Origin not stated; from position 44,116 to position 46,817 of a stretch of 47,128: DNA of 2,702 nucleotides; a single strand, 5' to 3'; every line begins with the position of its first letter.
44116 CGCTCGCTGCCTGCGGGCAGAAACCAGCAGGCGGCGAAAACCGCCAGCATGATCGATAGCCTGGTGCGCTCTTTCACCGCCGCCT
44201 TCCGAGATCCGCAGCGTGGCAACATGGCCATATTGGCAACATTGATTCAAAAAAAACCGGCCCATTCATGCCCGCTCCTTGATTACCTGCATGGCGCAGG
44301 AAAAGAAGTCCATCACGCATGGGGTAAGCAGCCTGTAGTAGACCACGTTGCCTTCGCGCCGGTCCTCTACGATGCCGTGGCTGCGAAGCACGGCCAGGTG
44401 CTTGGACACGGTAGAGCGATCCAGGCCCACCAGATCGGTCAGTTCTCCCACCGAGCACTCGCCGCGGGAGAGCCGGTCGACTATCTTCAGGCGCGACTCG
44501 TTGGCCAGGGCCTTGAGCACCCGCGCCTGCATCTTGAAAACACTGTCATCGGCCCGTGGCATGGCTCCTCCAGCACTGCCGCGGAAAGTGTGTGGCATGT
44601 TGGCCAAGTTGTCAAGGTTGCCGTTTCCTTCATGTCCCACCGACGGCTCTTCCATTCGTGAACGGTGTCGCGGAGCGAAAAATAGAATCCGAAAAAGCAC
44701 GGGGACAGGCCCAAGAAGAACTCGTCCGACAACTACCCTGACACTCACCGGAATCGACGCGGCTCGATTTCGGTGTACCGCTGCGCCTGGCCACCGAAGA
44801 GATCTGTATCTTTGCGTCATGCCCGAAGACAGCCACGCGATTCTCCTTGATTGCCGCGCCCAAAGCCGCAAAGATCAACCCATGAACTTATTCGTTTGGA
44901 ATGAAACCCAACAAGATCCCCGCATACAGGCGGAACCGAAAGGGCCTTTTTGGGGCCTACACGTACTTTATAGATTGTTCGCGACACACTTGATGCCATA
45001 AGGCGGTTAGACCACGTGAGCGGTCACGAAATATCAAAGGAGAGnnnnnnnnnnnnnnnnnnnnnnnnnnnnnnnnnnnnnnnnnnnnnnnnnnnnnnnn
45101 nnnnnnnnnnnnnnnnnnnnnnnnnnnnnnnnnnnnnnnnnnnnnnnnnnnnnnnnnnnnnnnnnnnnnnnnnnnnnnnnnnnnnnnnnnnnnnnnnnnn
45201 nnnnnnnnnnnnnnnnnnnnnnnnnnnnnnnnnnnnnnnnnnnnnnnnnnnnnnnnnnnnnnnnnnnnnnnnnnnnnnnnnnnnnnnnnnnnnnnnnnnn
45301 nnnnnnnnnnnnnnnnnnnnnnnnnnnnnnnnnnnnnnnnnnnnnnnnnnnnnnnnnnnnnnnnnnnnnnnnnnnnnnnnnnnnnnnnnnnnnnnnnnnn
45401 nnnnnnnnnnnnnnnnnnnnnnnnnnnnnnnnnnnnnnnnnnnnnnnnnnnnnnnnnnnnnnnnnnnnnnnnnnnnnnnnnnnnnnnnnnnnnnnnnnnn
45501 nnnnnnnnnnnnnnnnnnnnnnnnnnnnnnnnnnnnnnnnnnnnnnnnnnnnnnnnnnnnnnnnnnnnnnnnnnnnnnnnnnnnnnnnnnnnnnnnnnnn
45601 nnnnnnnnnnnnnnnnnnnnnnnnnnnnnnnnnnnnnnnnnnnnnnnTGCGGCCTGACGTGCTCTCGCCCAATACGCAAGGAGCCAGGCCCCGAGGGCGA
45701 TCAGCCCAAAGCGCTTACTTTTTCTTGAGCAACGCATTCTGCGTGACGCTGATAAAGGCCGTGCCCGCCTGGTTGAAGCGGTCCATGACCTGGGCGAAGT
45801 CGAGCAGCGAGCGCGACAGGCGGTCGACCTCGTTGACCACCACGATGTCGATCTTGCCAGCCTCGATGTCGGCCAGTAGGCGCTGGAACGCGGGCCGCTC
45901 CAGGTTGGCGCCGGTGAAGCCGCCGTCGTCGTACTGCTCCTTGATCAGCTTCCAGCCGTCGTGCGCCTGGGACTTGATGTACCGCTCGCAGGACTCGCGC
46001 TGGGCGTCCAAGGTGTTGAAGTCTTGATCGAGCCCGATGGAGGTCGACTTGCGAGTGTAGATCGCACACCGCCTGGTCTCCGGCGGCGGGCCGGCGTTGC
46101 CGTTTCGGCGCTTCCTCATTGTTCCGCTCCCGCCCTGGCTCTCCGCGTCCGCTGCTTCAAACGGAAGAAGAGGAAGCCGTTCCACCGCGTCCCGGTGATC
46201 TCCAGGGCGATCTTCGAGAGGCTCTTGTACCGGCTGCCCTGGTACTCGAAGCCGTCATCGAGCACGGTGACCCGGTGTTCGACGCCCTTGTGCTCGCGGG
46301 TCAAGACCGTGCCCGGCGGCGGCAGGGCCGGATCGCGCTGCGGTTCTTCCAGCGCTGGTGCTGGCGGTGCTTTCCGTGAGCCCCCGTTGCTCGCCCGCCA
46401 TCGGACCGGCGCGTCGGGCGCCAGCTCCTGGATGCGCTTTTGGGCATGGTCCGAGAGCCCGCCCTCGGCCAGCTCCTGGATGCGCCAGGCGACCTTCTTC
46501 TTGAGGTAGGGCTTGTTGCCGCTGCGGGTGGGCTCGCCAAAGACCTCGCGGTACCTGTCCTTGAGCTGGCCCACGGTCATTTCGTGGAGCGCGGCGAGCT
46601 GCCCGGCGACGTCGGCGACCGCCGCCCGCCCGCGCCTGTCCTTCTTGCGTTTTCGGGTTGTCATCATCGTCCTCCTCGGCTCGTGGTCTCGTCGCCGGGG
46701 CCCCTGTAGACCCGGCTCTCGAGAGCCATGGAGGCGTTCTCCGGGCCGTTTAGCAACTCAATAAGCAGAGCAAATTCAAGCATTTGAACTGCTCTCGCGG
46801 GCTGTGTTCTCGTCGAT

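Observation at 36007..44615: ArsR/Crp-controlled cluster joining YeeE/YedE, two TauE/SafE, rhodanese, two FmdE-like Zn-ribbon proteins, Fe-S proteins and a DUF2490 OM protein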

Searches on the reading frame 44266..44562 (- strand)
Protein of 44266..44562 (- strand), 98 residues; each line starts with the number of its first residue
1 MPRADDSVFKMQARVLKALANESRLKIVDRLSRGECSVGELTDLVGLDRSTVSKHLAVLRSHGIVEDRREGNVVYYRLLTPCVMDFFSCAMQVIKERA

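Call 50: search_solved_structures(query=window:44266-44562:-, max_evalue=0.001, show_alignments=5)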
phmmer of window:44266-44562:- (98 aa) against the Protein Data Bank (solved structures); distinct sequences matched with E-value up to 0.001: 32.
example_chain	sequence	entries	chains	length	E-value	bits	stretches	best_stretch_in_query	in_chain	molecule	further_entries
2kko_A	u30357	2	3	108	1.9e-13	53.9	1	10-94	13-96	POSSIBLE TRANSCRIPTIONAL REGULATORY PROTEIN (POSSIBLY ARSR-FAMILY) | Possible transcriptional regulatory arsR-family protein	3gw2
6jmi_A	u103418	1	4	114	2e-13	53.8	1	6-94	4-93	Uncharacterized HTH-type transcriptional regulator Rv0081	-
4omy_A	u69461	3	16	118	2.5e-12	50.3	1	11-90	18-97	NolR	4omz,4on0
3jth_A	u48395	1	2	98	4e-12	49.6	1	14-81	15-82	Transcription activator HlyU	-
5znx_A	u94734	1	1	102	4.5e-12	49.5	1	14-81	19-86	Transcriptional activator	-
4k2e_A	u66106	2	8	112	5.5e-12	49.2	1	14-81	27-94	Transcriptional activator HlyU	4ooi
13ct_A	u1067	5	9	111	8.3e-12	48.6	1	12-82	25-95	Transcriptional regulator, ArsR family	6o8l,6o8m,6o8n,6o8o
6o8k_A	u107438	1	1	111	8.4e-12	48.6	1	12-82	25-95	Transcriptional regulator, ArsR family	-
3pqj_A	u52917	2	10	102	1.2e-11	48.1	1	13-80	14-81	Biofilm growth-associated repressor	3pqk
1r22_A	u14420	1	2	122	7.4e-10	42.4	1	11-96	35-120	Transcriptional repressor smtB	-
1r1t_A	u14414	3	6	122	4.6e-09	39.9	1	11-94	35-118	Transcriptional repressor smtB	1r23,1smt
2lkp_A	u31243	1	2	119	5.5e-09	39.6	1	9-83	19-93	HTH-type transcriptional regulator NmtR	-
3cuo_A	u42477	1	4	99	1.3e-08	38.4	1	11-83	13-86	Uncharacterized HTH-type transcriptional regulator ygaV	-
7p6f_AAA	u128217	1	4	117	1.5e-08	38.3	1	12-88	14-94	Transcriptional regulator SrnR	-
6j0e_A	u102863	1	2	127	1.7e-08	38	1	12-80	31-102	Arsenic responsive repressor ArsR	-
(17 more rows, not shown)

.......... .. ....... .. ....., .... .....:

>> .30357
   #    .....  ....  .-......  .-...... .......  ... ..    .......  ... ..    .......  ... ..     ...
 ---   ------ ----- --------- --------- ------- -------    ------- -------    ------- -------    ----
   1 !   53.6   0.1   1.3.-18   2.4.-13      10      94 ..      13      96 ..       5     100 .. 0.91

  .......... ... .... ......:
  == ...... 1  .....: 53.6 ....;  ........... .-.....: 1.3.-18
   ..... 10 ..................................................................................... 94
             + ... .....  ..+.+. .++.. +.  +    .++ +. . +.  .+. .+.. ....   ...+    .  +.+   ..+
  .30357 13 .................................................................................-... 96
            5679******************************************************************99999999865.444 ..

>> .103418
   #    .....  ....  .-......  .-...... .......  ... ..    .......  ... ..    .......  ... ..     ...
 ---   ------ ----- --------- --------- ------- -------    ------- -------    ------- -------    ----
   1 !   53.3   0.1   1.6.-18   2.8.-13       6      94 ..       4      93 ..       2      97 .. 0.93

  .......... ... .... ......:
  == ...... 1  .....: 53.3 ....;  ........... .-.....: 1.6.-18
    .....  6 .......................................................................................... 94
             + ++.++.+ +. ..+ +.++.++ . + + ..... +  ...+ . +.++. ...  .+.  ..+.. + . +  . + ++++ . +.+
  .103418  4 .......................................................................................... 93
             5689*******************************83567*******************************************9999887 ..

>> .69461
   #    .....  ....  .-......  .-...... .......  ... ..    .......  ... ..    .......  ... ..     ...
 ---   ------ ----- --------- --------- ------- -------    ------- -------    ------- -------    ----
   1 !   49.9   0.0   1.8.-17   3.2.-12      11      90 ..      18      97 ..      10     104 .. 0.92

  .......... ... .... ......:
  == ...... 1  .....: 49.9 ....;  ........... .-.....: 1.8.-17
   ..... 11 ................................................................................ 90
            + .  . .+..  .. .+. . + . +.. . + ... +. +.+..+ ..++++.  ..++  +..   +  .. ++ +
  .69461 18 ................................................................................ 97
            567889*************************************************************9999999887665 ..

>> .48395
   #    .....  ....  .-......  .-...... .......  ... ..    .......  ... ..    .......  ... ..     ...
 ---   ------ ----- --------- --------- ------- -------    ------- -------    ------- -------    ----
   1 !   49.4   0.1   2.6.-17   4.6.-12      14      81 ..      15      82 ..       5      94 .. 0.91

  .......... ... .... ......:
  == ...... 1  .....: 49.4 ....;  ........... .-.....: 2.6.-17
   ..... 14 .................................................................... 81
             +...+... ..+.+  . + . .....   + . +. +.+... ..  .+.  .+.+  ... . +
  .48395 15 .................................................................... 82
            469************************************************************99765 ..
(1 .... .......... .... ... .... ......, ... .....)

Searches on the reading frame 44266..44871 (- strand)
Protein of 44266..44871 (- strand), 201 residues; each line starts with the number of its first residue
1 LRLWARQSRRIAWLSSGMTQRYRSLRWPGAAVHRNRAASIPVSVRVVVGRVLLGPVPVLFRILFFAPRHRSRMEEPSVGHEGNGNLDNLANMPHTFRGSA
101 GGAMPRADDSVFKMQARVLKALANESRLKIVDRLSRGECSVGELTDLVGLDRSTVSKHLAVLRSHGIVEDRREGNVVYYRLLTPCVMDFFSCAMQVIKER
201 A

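Call 3: search_protein_families(library=pfam, proteins=[window:44266-44871:-], max_evalue=0.01)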
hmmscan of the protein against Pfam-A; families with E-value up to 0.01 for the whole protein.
window:44266-44871:- (201 aa): 12 families
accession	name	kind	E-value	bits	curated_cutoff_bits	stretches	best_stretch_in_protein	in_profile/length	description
PF01022.26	HTH_5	-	5.4e-13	49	22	1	125-169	2-46/47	Bacterial regulatory protein, arsR family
PF12840.13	HTH_20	-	2.6e-12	46.9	27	1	122-170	1-50/51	Helix-turn-helix domain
PF09339.16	HTH_IclR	-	8.9e-06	25.8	22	1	136-169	16-49/52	IclR helix-turn-helix domain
PF12802.13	MarR_2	-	1.4e-05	25.6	27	1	134-172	14-54/61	MarR family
PF13518.12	HTH_28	-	7.8e-05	23.1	25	1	127-170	2-46/52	Helix-turn-helix domain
PF25213.1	HVO_A0261_N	-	0.00017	21.9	35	1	124-172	10-58/86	HVO_A0261 N-terminal domain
PF13412.12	HTH_24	-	0.00017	21.6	21.9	1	124-169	2-48/48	Winged helix-turn-helix DNA-binding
PF13545.12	HTH_Crp_2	-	0.00022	21.6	27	1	138-172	22-56/70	Crp-like helix-turn-helix domain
PF25212.1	HVO_A0114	-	0.00048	20.3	27.6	1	119-176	16-74/84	HVO_A0114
PF01978.25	TrmB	-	0.00053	20.2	25.6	1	134-181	18-64/68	Sugar-specific transcriptional regulator TrmB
PF21476.4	PF0610-like_N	-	0.004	17.8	33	1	127-160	3-36/50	PF0610-like, N-terminal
PF01047.28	MarR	-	0.0067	16.7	24.6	0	136-169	15-48/59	MarR family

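Call 5: search_protein_families(library=ncbifam, proteins=[window:44266-44871:-], max_evalue=0.01)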
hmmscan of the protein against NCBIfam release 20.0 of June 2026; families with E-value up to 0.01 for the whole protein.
window:44266-44871:- (201 aa): 11 families
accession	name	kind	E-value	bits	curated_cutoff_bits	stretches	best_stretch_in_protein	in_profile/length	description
NF033788.1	HTH_metalloreg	subfamily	1.1e-26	92.4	55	1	116-189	2-76/77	metalloregulator ArsR/SmtB family transcription factor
NF040642.1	sulf_sens_BigR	equivalog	8.2e-16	57.9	155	1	116-182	11-77/95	sulfite-sensing transcriptional repressor BigR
NF033789.1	repress_SdpR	subfamily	9.6e-16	57.5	100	1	118-195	1-78/79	autorepressor SdpR family transcription factor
NF041413.1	ArsR_Rv2640c_fam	equivalog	2.2e-11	44.2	155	1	104-181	22-101/118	Rv2640c family ArsR-like transcriptional regulator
NF007528.0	PRK10141.1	subfamily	3.2e-11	43.1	97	1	117-186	8-77/117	metalloregulator ArsR/SmtB family transcription factor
NF045707.1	Dbac_1936_reg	equivalog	2.7e-10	40.2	115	1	112-191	4-83/99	ArsR/SmtB-type metalloregulator TsoR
NF047906.1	CdPbTransRegCmtR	equivalog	5.1e-10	39.2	150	1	114-187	10-83/104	Cd(II)/Pb(II)-sensing metalloregulatory transcriptional regulator CmtR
NF052532.1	TransRegPagRBaca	equivalog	1.1e-07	31.8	170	1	111-188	13-90/99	transcriptional repressor PagR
TIGR01884.1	cas_HTH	subfamily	3e-07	30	60.2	1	114-171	131-189/202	CRISPR-associated CARF protein Csa3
NF053755.1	MsvR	equivalog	4.2e-07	29.9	220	1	118-172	6-60/236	transcriptional factor MsvR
NF053602.1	Phr_regulator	exception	0.00012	21.7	320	1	116-173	3-60/191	heat shock transcription regulator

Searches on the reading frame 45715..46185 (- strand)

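Call 4: search_protein_families(library=pfam, proteins=[window:45715-46185:-], max_evalue=0.01)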
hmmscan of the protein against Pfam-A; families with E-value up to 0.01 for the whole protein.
window:45715-46185:- (156 aa): 1 family
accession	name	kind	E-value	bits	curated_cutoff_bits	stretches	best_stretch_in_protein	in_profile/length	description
PF00239.26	Resolvase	-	4e-25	89.1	23.3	1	41-150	2-102/145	Resolvase, N terminal domain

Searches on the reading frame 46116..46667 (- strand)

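Call 4: search_protein_families(library=pfam, proteins=[window:46116-46667:-], max_evalue=0.01)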
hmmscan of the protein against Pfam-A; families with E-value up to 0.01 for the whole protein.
window:46116-46667:- (183 aa): 1 family
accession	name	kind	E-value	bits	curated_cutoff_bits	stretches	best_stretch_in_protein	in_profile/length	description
PF11149.13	DUF2924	-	2.8e-47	160.8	31.2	1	23-171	3-135/135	Protein of unknown function (DUF2924)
